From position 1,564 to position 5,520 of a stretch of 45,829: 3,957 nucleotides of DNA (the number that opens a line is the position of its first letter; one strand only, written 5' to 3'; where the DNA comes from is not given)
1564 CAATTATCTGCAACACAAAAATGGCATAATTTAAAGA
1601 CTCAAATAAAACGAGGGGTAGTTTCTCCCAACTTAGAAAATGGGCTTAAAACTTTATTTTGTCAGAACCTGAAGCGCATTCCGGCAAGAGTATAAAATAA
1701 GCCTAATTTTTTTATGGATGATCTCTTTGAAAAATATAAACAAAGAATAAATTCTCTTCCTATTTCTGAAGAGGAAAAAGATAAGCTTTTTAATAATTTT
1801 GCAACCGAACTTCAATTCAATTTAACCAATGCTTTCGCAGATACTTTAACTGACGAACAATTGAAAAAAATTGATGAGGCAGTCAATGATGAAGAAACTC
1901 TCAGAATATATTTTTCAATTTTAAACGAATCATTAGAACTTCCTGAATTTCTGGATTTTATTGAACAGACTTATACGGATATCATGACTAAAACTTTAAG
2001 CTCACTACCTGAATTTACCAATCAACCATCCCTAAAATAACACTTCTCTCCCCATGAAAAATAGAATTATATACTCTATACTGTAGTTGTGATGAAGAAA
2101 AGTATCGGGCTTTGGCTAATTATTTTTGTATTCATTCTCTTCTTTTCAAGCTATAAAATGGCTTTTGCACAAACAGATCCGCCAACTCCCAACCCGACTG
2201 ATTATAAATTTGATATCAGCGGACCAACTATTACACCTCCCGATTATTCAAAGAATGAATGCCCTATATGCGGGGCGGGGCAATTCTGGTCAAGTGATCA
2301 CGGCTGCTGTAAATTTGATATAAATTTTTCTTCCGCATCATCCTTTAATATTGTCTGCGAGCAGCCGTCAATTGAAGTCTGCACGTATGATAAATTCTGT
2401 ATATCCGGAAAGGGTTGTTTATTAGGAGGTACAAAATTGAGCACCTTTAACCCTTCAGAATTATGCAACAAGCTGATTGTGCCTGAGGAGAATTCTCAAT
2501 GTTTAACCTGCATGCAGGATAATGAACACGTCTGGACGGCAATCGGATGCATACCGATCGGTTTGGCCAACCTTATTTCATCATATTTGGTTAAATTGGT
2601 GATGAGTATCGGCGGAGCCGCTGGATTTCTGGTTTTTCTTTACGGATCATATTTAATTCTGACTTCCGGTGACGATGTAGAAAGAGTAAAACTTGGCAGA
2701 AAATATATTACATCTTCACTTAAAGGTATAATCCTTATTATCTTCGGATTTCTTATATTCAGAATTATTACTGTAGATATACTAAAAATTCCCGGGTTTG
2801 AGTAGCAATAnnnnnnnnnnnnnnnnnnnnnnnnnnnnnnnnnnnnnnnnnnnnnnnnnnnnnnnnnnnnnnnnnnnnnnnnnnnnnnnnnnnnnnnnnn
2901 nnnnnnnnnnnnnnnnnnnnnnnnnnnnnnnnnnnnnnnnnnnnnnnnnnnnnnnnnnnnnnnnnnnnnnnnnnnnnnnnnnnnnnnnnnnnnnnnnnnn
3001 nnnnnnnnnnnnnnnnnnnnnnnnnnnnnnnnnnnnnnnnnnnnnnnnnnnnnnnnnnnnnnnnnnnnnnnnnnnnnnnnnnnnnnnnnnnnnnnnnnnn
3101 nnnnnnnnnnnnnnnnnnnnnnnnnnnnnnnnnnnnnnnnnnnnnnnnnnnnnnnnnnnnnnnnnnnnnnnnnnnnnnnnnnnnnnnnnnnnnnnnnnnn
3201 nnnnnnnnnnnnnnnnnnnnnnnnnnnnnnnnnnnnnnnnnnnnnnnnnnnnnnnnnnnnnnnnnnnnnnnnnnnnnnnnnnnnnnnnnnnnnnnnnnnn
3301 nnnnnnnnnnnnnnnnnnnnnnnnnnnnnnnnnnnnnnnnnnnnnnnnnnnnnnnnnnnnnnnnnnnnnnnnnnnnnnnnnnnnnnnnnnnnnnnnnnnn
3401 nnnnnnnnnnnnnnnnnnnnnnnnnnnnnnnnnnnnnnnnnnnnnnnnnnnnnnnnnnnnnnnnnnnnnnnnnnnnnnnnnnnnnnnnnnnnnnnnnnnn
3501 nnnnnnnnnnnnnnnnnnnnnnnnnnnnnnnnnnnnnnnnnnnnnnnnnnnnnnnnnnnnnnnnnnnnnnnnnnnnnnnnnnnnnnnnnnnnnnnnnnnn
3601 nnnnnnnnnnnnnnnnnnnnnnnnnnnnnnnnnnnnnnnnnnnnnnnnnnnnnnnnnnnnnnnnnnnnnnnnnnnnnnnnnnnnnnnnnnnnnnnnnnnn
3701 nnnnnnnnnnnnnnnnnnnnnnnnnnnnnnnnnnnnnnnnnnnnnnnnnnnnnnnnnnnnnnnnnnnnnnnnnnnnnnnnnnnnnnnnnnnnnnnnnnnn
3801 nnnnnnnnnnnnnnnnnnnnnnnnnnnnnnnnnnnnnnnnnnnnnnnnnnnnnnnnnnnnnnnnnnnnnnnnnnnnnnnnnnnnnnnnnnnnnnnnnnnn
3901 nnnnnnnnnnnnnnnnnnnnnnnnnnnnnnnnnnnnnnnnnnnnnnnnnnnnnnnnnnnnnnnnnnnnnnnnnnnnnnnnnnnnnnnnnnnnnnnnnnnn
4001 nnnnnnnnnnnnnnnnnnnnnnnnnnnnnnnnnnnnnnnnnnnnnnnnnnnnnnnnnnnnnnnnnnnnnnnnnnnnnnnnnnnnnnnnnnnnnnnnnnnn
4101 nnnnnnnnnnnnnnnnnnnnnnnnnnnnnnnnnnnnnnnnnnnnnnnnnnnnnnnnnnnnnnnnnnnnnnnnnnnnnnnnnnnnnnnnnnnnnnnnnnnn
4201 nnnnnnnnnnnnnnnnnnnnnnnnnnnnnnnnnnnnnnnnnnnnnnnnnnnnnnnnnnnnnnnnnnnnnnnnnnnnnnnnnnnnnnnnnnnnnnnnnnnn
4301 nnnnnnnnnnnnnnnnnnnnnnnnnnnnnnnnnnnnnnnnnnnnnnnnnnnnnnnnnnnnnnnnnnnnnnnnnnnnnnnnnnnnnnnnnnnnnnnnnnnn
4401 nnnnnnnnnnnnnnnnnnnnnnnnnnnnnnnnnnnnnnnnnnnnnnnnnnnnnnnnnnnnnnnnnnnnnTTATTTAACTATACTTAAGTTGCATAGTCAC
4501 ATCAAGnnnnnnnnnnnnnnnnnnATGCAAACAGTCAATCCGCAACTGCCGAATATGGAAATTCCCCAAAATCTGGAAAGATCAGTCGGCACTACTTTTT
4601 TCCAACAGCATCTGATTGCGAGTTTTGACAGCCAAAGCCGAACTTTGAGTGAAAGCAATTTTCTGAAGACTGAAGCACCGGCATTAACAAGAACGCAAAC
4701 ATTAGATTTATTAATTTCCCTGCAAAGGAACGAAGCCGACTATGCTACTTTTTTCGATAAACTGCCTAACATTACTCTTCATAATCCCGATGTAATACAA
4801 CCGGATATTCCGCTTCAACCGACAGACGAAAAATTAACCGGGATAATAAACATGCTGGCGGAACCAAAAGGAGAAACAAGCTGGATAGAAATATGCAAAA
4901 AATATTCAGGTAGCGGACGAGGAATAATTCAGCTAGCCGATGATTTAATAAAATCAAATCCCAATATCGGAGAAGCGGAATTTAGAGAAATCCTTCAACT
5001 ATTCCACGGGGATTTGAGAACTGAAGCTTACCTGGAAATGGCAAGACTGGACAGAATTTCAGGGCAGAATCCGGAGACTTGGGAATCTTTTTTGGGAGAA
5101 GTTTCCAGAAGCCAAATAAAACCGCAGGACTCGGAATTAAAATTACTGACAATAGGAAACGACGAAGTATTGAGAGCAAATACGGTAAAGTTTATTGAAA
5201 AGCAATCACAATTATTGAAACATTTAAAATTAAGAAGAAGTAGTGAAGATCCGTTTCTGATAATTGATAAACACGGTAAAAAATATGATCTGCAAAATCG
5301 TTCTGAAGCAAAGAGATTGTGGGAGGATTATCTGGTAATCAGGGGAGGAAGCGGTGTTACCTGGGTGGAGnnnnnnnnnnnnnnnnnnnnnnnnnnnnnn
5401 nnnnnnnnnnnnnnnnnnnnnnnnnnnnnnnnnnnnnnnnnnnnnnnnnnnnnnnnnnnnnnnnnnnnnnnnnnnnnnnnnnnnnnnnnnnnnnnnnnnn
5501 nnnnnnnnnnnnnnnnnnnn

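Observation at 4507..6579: J-domain fused to a catalytically intact PP2C phosphatase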

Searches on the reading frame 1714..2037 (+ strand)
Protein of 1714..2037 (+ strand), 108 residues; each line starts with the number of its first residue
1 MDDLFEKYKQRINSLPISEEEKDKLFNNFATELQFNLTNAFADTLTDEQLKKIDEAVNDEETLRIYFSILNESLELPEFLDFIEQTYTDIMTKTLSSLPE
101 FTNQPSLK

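Call 7: search_protein_families(library=pfam, proteins=[window:1714-2037:+], max_evalue=0.01)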
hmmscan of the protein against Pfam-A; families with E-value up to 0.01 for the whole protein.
window:1714-2037:+ (108 aa): 0 families

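Call 45: search_solved_structures(query=A7, max_evalue=10)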
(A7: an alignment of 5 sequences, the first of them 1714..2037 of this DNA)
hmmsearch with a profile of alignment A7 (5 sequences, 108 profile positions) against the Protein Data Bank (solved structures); distinct sequences matched with E-value up to 10: 3.
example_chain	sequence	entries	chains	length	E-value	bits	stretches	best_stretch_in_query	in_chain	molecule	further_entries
7rpr_A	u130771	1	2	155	0.4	14.4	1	21-71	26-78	Fibronectin-binding lipoprotein FbpA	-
7e5w_A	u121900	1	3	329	0.94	13.2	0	57-89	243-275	Catabolite control protein A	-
5ewp_A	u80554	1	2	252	1.5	12.6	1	69-106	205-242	ARO (armadillo repeats only protein)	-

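Call 79: find_homologous_proteins(query=window:1714-2037:+, max_evalue=0.001)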
Query window:1714-2037:+ (108 aa): 3 proteins with E <= 0.001 among 10 candidates.
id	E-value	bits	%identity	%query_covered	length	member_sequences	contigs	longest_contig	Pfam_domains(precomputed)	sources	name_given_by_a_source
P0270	2.4e-60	219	100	100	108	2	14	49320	-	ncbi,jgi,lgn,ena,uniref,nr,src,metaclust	ncbi:hypothetical protein A3D78_03290 [Candidatus Gottesmanbacteria bacterium RIFCSPHIGHO2_02_FULL_3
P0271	1.5e-34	136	65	94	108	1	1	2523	-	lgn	-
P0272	4.7e-34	134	67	92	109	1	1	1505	-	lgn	-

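Call 89: search_protein_families(library=padloc, proteins=[window:1714-2037:+], max_evalue=0.01)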
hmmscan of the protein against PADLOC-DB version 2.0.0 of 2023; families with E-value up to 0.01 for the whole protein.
window:1714-2037:+ (108 aa): 0 families

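Call 90: search_protein_families(library=phrogs, proteins=[window:1714-2037:+], max_evalue=0.01)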
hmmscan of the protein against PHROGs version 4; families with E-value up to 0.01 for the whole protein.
window:1714-2037:+ (108 aa): 0 families

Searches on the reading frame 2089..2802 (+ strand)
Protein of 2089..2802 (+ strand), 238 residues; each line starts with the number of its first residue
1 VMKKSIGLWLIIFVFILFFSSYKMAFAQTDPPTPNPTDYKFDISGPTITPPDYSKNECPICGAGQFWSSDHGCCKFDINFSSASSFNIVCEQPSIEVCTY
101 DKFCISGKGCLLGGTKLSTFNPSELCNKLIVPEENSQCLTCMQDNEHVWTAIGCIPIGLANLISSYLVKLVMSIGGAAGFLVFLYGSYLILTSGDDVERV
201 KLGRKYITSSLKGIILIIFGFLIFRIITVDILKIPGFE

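Call 7: search_protein_families(library=pfam, proteins=[window:2089-2802:+], max_evalue=0.01)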
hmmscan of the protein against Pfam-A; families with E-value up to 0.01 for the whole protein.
window:2089-2802:+ (238 aa): 1 family
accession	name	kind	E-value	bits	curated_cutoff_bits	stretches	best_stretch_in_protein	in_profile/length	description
PF18895.5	T4SS_pilin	-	6e-06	26.7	26.6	1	167-219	12-63/71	Type IV secretion system pilin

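Call 43: search_protein_families(library=pfam, alignment_id=A6, max_evalue=1)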
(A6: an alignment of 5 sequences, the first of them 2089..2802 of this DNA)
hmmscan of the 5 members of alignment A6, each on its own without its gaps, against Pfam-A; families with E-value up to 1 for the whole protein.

A. member 1, window:2089-2802:+ (238 aa): 2 families
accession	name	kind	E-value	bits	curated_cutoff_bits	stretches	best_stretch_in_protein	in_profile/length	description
PF18895.5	T4SS_pilin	-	6e-06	26.7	26.6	1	167-219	12-63/71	Type IV secretion system pilin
PF02419.22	PsbL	-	0.51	10.8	33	0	7-22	20-34/37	PsbL protein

B. families by the number of members that match (of 5 scanned): 5 families
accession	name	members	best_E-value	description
PF18895.5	T4SS_pilin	5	6e-06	Type IV secretion system pilin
PF19629.4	DUF6133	1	0.14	Family of unknown function (DUF6133)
PF17310.7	DUF5357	1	0.32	Family of unknown function (DUF5357)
PF02419.22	PsbL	1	0.51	PsbL protein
PF19391.4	DUF5966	1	0.53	Family of unknown function (DUF5966)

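Call 89: search_protein_families(library=padloc, proteins=[window:2089-2802:+], max_evalue=0.01)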
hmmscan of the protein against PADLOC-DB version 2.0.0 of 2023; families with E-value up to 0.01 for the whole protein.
window:2089-2802:+ (238 aa): 0 families

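Call 90: search_protein_families(library=phrogs, proteins=[window:2089-2802:+], max_evalue=0.01)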
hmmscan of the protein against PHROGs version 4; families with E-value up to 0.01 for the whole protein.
window:2089-2802:+ (238 aa): 0 families

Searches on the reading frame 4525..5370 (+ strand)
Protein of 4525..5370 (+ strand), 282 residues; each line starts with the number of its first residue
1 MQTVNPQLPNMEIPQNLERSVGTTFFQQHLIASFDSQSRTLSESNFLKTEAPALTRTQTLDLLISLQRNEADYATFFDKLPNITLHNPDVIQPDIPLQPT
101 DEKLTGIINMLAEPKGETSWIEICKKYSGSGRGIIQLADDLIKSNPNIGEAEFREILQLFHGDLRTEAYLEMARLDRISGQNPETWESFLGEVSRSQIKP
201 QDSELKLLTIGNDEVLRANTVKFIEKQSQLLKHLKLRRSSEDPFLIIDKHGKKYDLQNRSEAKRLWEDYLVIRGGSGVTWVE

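Call 27: find_homologous_proteins(query=A4, max_evalue=0.01)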
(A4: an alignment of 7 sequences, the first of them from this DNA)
Query A4 (7 sequences): 5246 candidates shared short words with the query, none scored E <= 0.01.

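Call 28: search_solved_structures(query=A4, max_evalue=10)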
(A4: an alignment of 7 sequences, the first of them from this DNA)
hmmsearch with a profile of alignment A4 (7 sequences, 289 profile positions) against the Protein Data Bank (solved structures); distinct sequences matched with E-value up to 10: 4.
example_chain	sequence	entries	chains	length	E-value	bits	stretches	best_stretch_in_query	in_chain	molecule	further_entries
7nwg_a2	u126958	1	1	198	0.11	14.9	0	73-139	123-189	ribosomal protein eS25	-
4igv_A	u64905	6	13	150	0.44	12.9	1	145-212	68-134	Kirola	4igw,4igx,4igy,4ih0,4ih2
4ihr_A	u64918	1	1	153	0.47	12.8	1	145-212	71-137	Kirola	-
9k7y_A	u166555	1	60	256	0.86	11.9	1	98-147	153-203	Cage-i53-Zn1-HEHE-14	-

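Call 29: search_protein_families(library=pfam, alignment_id=A4, max_evalue=10)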
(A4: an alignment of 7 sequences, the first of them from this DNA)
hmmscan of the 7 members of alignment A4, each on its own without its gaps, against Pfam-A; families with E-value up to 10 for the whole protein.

A. member 1, seq(282 aa): 0 families

B. families by the number of members that match (of 7 scanned): 6 families
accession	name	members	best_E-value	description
PF18461.7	Atypical_Card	1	0.078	Atypical caspase recruitment domain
PF16901.10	DAO_C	1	0.088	C-terminal domain of alpha-glycerophosphate oxidase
PF20745.2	TSP_Ig-like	1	0.13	Tailspike protein-like, Ig-like domain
PF19206.5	DUF5878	1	0.15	Family of unknown function (DUF5878)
PF06337.17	DUSP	1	0.17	DUSP domain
PF07400.16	IL11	1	0.18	Interleukin 11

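Call 59: predict_structure(alignment_id=A4)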
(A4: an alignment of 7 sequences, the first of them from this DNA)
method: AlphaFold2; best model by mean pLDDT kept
length: 282 residues; sequences in the alignment: 7
mean_pLDDT: 82.7   pTM: 0.83
mean pLDDT of the five models: 82.7, 81.4, 79.5, 79.1, 77.8
residues with pLDDT >= 90: 111; 70-90: 136; 50-70: 20; < 50: 15
segments of 3 or more residues with pLDDT < 50: 1-6, 274-282
pLDDT, mean of each block of 10 residues (from residue 1): 50 62 82 93 90 85 92 91 82 73 77 75 84 91 86 90 93 90 84 80 91 91 87 89 92 92 89 44 27
secondary structure, 60 per line:
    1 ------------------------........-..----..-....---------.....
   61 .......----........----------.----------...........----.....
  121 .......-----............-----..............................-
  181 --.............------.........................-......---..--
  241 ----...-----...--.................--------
elements in order: H25-32 H43-46 H56-67 H73-79 H101-111 H116-127 H133-144 H150-179 H183-195 H202-226 H228-233 E245-247 E253-255 H259-274

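Call 64: fold_search(model_id=the predicted structure, library=pdb)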
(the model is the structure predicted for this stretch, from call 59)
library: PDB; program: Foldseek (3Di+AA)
matches with E <= 10: 43; with E <= 0.001: 0
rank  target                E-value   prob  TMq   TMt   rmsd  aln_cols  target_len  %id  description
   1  7zcv_A                3.4e+00  0.02  0.13  0.13  20.9       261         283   13  Rgg144 of Streptococcus pneumoniae (released 2022-06-01)
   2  1d8c                  3.5e+00  0.02  0.12  0.06  14.0       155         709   10  MALATE SYNTHASE G COMPLEXED WITH MAGNESIUM AND GLYOXYLATE (released 1999-11-10)
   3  9bz4_B                3.9e+00  0.01  0.10  0.07  22.1       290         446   13  Crystal structure of the C2 and GAP domains of human p120RasGAP (released 2025-01-22)
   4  3o0y_A                4.4e+00  0.01  0.11  0.05  20.3       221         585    8  The crystal structure of the putative lipoprotein from Colwellia psychrerythraea (released 2010-09-22)
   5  3we9                  4.4e+00  0.01  0.10  0.11  18.6       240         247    9  The crystal structure of YisP from Bacillus subtilis subsp. subtilis strain 168 (released 2014-07-02)
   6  5duh_B                4.6e+00  0.01  0.12  0.13  19.4       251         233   14  Crystal Structure of the ER-alpha Ligand-binding Domain in Complex with a Sulfoxide-bridged Oxabicyclic Heptene Sulfon (released 2016-05-04)
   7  8uyo                  5.1e+00  0.03  0.11  0.16  17.1       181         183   15  Structure of a recombinant human PNMA2 capsid (released 2024-03-20)
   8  8be9_S                5.1e+00  0.01  0.12  0.09  19.9       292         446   10  Crystal structure of SOS1-HRas-peptidomimetic5 (released 2023-04-26)
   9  6epm_S                5.4e+00  0.01  0.12  0.09  19.8       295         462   11  Ras guanine nucleotide exchange factor SOS1 (Rem-cdc25) in complex with KRAS(G12C) and fragment screening hit F1 (released 2019-02-06)
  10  5du5_A                5.4e+00  0.01  0.11  0.13  19.2       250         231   14  Crystal Structure of the ER-alpha Ligand-binding Domain in complex with a dichloro-substituted, 3,4-diarylthiophene di (released 2016-05-04)
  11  4r42_A                5.7e+00  0.01  0.14  0.16  18.9       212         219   11  Crystal structure of KatB, a manganese catalase from Anabaena PCC7120 (released 2015-08-19)
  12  8fl2_SR               5.7e+00  0.01  0.12  0.07  19.9       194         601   14  Human nuclear pre-60S ribosomal subunit (State I1) (released 2023-07-12)
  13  9mjm                  6.0e+00  0.01  0.12  0.09  19.6       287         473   11  SOS1 IN COMPLEX WITH AN INHIBITOR (released 2025-04-02)
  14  8vzv_AAA              6.3e+00  0.01  0.09  0.08  21.3       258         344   10  Human TDO (hTDO) in complex with LM10 (released 2024-08-28)
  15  3snx_A                6.6e+00  0.01  0.10  0.08  19.4       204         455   11  Crystal structure of a PUTATIVE SUSD-LIKE CARBOHYDRATE BINDING PROTEIN (BT_1439) from BACTEROIDES THETAIOTAOMICRON VPI (released 2011-07-20)
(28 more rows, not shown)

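Call 91: fold_search(model_id=the predicted structure, library=viral)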
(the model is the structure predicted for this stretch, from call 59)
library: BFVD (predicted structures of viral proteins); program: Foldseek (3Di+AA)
matches with E <= 10: 98; with E <= 0.001: 0
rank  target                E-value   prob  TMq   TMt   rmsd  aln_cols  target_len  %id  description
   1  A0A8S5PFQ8            4.0e-01  0.11  0.18  0.09  19.2       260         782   14  Minor tail protein [Caudovirales sp. ctbaM10]
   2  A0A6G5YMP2            5.5e-01  0.12  0.22  0.23  15.6       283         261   12  (no name in the UniProt tables at hand)
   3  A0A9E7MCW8            5.8e-01  0.07  0.11  0.15  19.7       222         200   14  (no name in the UniProt tables at hand)
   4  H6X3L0                7.2e-01  0.15  0.16  0.11  13.5       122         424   14  Gp24-like protein [Klebsiella phage vB_KleM_RaK2]
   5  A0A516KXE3            7.6e-01  0.04  0.11  0.04  22.8       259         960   11  (no name in the UniProt tables at hand)
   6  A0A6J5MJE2            8.8e-01  0.10  0.22  0.15  17.1       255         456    9  Uncharacterized protein [uncultured Caudovirales phage]
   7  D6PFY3                8.8e-01  0.04  0.12  0.09  25.0       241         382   13  (no name in the UniProt tables at hand)
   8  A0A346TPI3            8.8e-01  0.03  0.12  0.10  21.5       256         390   19  ORF46 [Mythimna unipuncta nucleopolyhedrovirus]
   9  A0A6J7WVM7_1          1.1e+00  0.03  0.15  0.07  23.3       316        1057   13  Phage tail tape measure protein [uncultured Caudovirales phage]
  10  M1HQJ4                1.2e+00  0.04  0.13  0.17  19.1       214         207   14  (no name in the UniProt tables at hand)
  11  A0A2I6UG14            2.0e+00  0.04  0.14  0.07  16.4       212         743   10  Tail tape measure protein [Salinibacter phage M1EM-1]
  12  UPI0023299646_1       2.2e+00  0.08  0.20  0.07  21.9       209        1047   13  (no name look-up for this kind of identifier)
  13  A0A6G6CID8            2.2e+00  0.01  0.10  0.07  22.5       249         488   14  Nucleoprotein [Yerba mate virus A]
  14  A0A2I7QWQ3            2.3e+00  0.28  0.13  0.21   4.5        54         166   20  (no name in the UniProt tables at hand)
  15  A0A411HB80            2.3e+00  0.02  0.11  0.13  19.1       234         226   14  Uncharacterized protein [Homarus gammarus nudivirus]
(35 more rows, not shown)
